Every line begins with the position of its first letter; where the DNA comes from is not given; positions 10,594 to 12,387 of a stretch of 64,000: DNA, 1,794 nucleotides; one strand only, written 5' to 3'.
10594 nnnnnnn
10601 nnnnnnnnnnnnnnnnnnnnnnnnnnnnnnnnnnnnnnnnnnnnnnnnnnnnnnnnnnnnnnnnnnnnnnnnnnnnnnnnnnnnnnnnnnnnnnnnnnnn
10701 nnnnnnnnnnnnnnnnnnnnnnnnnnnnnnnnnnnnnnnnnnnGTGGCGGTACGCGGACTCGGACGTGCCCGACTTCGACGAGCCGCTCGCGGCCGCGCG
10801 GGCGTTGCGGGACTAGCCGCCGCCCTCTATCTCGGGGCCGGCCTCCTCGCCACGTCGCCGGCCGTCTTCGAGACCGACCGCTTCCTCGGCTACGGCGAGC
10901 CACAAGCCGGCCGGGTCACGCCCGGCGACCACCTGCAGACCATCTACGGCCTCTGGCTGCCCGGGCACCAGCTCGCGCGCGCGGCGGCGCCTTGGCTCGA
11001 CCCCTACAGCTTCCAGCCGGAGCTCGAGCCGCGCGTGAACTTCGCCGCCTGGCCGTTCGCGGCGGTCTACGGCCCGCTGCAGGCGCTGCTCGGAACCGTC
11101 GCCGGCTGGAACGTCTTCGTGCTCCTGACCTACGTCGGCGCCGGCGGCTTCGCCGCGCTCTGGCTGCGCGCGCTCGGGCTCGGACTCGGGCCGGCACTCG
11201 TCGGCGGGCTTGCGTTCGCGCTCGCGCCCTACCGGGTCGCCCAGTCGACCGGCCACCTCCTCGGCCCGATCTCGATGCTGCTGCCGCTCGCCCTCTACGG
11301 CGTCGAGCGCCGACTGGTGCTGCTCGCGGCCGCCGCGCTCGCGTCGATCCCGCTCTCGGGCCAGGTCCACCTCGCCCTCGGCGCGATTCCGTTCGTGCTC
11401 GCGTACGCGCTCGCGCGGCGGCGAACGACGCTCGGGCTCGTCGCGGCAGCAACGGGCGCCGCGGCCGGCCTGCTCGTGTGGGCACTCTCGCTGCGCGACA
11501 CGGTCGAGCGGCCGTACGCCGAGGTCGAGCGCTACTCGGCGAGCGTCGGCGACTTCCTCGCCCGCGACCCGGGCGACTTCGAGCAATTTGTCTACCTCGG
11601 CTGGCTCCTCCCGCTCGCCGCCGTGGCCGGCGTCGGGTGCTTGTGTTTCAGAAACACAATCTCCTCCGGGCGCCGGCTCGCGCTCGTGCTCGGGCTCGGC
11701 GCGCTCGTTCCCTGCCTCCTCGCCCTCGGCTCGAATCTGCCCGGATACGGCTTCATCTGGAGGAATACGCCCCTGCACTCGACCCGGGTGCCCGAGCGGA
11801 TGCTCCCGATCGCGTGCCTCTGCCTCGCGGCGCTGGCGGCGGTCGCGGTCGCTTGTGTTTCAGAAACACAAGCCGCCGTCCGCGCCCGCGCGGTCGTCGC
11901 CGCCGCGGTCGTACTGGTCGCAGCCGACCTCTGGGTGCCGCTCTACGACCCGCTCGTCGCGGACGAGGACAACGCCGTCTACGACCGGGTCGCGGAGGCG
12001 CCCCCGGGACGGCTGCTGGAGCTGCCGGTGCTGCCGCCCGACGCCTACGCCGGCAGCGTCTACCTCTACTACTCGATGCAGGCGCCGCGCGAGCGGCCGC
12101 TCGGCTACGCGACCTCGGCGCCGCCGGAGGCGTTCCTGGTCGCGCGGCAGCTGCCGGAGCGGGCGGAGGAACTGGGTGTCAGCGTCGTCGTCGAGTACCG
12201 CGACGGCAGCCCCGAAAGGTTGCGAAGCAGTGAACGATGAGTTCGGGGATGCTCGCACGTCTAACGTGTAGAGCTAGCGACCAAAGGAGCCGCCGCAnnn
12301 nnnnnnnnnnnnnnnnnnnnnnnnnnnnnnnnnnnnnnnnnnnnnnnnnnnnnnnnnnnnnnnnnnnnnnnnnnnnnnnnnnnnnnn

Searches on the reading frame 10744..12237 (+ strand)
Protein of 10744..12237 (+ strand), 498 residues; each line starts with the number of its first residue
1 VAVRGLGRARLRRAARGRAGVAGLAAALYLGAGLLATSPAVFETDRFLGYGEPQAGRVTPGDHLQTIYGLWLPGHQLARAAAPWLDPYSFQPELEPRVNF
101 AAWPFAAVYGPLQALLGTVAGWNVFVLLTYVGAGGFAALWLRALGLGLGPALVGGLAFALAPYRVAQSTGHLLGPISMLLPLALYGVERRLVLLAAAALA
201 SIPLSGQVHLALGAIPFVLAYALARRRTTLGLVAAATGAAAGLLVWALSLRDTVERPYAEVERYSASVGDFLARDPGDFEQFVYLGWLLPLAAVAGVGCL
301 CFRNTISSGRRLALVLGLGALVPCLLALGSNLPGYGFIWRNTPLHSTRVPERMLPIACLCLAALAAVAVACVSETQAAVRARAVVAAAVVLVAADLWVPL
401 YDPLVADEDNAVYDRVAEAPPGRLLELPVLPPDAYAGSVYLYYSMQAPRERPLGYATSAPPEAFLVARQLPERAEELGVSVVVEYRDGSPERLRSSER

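Call 14: find_homologous_proteins(query=window:10744-12237:+, max_evalue=1e-10)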
Query window:10744-12237:+ (498 aa): 2843 proteins with E <= 1e-10 among 8000 candidates; the best 120 are listed.
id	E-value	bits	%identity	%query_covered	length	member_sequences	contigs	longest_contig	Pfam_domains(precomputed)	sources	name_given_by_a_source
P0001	0.0e+0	1010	94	99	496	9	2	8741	-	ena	-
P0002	1.1e-292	989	93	99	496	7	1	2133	-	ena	-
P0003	2.8e-270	915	86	93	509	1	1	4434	-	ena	-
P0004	1.1e-268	910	85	96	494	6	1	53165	-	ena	-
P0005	3.2e-267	905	84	99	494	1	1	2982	-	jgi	jgi:hypothetical protein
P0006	2.1e-265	899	85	100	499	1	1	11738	-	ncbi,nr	ncbi:MAG: hypothetical protein HOQ03_01960 [Thermoleophilia bacterium]|nr:hypothetical protein [Ther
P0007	3.5e-264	895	83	93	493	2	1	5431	-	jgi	jgi:hypothetical protein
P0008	1.1e-261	887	83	91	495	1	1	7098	-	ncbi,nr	ncbi:MAG TPA: hypothetical protein VFV62_08530 [Gaiellaceae bacterium]|nr:hypothetical protein [Gaie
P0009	2.7e-259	879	82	94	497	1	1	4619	-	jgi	jgi:hypothetical protein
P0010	5.9e-259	878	82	97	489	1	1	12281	-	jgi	jgi:hypothetical protein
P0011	5.7e-257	871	82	99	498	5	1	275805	-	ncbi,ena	-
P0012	1.6e-255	867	87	92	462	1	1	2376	-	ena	-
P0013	4.9e-254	862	81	94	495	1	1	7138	-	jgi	jgi:hypothetical protein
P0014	7.3e-254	861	85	92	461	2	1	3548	-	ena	-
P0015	1.3e-253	860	86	91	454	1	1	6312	-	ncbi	-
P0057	1.8e-241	820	76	92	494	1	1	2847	-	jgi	jgi:hypothetical protein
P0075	8.8e-239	811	76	95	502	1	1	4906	-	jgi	jgi:hypothetical protein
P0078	2.8e-237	806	77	95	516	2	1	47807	-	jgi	jgi:hypothetical protein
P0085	1.8e-236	804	76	94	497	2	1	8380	-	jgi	jgi:hypothetical protein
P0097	5.1e-234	796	75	99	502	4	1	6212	-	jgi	jgi:hypothetical protein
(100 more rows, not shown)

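Call 22: search_protein_families(library=pfam, proteins=[window:10744-12237:+])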
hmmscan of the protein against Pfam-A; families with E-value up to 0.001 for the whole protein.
window:10744-12237:+ (498 aa): 0 families

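Call 78: find_encoding_contigs(protein=P0097, flank=300, max_places=1)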
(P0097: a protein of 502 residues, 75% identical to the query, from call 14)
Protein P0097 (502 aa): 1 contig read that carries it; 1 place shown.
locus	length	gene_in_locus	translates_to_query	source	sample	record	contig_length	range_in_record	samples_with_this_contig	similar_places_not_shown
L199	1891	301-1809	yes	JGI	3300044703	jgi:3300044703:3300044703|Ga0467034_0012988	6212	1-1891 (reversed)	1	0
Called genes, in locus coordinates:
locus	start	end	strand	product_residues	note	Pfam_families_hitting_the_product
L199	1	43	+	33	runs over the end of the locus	-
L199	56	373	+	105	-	PF00578:AhpC-TSA, PF08534:Redoxin (weak)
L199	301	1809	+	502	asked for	-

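Call 79: find_encoding_contigs(protein=P0075, flank=300, max_places=1)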
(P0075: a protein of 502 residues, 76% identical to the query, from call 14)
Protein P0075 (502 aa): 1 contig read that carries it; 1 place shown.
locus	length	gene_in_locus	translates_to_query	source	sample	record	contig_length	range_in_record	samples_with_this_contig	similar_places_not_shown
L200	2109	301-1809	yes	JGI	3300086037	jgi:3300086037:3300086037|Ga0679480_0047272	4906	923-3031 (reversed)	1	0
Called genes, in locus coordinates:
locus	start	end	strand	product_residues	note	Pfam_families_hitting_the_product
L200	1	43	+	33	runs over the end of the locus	-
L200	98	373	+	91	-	PF00578:AhpC-TSA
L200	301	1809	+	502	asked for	-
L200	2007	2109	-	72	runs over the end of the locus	-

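Call 80: find_encoding_contigs(protein=P0085, flank=300, max_places=1)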
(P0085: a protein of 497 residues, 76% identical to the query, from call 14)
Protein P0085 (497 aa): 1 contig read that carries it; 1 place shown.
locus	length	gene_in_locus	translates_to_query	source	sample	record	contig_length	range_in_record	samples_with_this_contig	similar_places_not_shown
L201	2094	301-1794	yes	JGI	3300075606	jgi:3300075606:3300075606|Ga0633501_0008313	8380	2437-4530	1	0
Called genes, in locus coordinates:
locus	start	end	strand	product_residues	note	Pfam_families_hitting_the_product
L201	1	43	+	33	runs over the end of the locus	-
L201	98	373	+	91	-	PF00578:AhpC-TSA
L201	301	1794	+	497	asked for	-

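Call 81: find_encoding_contigs(protein=P0057, flank=300, max_places=1)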
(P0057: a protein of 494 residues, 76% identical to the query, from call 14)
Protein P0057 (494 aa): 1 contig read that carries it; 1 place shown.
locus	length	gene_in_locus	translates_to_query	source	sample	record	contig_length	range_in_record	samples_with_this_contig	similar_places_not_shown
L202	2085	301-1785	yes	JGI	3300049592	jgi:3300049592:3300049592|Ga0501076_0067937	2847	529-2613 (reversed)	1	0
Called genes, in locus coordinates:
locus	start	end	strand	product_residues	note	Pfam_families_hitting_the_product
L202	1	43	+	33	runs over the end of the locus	-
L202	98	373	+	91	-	PF00578:AhpC-TSA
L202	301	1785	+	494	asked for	-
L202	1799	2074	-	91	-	PF14026:SCO4226-like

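Call 82: find_encoding_contigs(protein=P0078, flank=300, max_places=1)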
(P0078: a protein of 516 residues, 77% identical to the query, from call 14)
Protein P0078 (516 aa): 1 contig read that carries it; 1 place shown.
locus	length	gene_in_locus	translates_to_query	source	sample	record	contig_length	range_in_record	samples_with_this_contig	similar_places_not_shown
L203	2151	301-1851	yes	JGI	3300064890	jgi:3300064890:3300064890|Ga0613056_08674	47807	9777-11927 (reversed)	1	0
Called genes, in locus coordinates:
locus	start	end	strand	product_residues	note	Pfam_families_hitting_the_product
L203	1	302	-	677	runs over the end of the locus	PF01564:Spermine_synth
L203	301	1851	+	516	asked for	-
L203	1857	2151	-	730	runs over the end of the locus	PF01590:GAF, PF13185:GAF_2, PF13492:GAF_3 (weak), PF00512:HisKA (weak), PF02518:HATPase_c, PF00072:Response_reg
